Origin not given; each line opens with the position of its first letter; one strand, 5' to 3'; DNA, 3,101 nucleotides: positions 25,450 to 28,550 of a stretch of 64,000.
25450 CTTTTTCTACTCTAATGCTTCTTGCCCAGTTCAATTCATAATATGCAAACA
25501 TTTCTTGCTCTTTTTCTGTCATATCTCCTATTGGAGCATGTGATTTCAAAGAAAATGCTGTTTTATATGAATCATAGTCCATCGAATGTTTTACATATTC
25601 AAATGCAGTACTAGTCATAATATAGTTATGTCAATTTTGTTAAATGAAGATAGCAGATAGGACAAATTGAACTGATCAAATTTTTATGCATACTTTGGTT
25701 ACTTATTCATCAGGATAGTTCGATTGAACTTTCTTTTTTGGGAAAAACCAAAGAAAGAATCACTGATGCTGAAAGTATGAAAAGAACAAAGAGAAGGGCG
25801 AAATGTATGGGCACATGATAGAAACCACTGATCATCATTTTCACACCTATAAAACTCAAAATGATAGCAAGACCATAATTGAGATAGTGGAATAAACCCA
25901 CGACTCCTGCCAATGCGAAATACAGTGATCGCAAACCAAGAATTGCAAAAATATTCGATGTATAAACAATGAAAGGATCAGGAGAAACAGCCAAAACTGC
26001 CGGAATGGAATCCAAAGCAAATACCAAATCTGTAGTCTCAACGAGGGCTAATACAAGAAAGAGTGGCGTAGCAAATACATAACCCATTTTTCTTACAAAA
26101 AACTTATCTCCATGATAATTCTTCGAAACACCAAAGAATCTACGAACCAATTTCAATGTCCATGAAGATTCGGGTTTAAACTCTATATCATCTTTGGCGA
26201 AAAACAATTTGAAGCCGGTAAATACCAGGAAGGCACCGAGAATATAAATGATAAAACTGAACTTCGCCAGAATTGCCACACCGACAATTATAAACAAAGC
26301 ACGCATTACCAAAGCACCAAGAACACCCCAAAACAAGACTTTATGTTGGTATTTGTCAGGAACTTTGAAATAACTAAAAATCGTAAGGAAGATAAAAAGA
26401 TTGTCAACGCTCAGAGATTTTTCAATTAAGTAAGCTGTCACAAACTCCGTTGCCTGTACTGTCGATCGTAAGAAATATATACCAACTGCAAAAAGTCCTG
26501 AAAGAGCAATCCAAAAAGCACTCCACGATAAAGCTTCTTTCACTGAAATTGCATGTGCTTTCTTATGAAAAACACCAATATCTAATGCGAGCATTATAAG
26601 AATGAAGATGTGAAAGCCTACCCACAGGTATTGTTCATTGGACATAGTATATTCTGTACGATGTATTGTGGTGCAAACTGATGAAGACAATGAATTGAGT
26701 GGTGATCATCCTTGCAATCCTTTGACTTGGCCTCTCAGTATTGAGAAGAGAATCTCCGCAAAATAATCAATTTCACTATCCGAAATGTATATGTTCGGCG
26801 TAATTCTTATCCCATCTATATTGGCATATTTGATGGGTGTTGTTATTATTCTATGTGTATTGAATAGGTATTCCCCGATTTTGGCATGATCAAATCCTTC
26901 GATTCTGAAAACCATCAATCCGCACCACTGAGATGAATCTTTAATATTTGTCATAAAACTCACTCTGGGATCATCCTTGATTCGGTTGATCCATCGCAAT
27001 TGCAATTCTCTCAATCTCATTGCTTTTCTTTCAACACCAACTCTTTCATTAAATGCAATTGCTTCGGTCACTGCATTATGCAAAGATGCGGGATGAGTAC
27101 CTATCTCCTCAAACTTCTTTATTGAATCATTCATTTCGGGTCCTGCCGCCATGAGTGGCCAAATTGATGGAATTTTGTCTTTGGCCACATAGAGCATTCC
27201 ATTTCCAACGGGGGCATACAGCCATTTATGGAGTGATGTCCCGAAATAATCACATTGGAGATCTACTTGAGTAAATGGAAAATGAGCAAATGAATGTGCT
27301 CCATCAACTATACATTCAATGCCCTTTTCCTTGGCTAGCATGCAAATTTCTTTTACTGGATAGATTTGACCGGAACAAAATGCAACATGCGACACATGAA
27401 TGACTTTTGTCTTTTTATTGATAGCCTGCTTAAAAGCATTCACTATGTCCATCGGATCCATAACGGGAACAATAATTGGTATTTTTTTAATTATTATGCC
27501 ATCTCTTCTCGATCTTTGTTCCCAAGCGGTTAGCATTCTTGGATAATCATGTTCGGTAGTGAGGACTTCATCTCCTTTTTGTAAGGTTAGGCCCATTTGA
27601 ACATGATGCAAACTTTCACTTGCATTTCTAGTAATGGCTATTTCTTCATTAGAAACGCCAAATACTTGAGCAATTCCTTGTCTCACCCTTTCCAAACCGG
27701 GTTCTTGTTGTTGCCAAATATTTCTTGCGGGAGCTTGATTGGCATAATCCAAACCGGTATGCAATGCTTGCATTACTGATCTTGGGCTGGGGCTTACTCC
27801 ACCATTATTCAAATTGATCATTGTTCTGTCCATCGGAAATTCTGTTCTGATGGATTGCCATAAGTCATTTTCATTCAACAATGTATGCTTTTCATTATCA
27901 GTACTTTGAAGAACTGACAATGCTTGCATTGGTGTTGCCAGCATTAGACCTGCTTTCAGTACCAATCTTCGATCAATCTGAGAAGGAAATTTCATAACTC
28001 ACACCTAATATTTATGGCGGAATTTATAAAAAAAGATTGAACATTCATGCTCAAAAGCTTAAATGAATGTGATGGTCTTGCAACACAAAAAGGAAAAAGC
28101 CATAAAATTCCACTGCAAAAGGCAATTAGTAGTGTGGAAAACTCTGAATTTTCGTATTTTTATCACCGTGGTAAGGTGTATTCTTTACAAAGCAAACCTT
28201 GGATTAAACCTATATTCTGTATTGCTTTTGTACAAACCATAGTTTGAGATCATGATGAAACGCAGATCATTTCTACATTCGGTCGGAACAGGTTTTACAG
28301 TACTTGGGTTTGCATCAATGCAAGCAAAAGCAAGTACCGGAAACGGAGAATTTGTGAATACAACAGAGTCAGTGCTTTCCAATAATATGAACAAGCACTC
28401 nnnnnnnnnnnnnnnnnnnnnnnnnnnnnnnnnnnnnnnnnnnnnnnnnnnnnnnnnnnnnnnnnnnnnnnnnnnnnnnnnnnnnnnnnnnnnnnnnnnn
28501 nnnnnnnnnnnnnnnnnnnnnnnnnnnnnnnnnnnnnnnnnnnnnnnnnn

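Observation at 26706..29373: Divergent pair of Tat-signal-bearing, normally cytoplasmic enzymes: S66 LD-carboxypeptidase and class-V PLP enzyme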

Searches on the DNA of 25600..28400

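Call 28: search_rna_families(source=window, start=25600, end=28400, threshold=evalue, max_evalue=1)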
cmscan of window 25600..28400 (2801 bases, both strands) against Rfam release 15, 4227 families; matches with E-value up to 1: 0.
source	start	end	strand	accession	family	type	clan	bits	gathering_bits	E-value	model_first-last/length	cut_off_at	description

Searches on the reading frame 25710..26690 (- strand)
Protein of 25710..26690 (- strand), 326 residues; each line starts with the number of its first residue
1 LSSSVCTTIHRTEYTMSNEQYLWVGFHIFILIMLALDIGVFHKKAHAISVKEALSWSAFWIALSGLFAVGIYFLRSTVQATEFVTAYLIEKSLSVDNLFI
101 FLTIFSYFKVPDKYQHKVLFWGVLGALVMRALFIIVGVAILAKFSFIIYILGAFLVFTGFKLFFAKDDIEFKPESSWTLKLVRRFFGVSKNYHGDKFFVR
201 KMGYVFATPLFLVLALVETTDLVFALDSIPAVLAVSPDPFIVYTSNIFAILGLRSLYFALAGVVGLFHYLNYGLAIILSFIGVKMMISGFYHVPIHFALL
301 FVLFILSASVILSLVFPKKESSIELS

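Call 3: search_protein_families(library=pfam, proteins=[window:25710-26690:-])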
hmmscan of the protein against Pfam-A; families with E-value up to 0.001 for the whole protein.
window:25710-26690:- (326 aa): 1 family
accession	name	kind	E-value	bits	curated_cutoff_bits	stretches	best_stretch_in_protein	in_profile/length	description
PF03741.22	TerC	-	1.5e-50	171.8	27.8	1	85-288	2-177/178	Integral membrane protein TerC family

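Call 4: search_protein_families(library=ncbifam, proteins=[window:25710-26690:-])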
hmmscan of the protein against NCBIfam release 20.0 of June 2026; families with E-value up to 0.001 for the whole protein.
window:25710-26690:- (326 aa): 3 families
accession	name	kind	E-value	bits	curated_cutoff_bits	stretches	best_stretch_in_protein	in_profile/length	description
TIGR03718.1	R_switched_Alx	subfamily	1.9e-118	395.4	246.4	1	20-319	3-303/303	TerC/Alx family metal homeostasis membrane protein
TIGR03716.1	R_switched_YkoY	subfamily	1.9e-17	63.6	138.5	1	87-297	6-187/220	integral membrane protein, YkoY family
TIGR03717.1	R_switched_YjbE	subfamily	1.6e-08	34.5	134.8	1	89-288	8-175/176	YjbE family putative metal transport protein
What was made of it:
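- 25710..26690 (-): Context: TerC/Alx-family membrane protein, starting 15 nt after the PLP stop codon, so a probable operon partner of the PLP gene in this lineage. TIGR03718 at 395 bits, above its cutoff (call 4).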
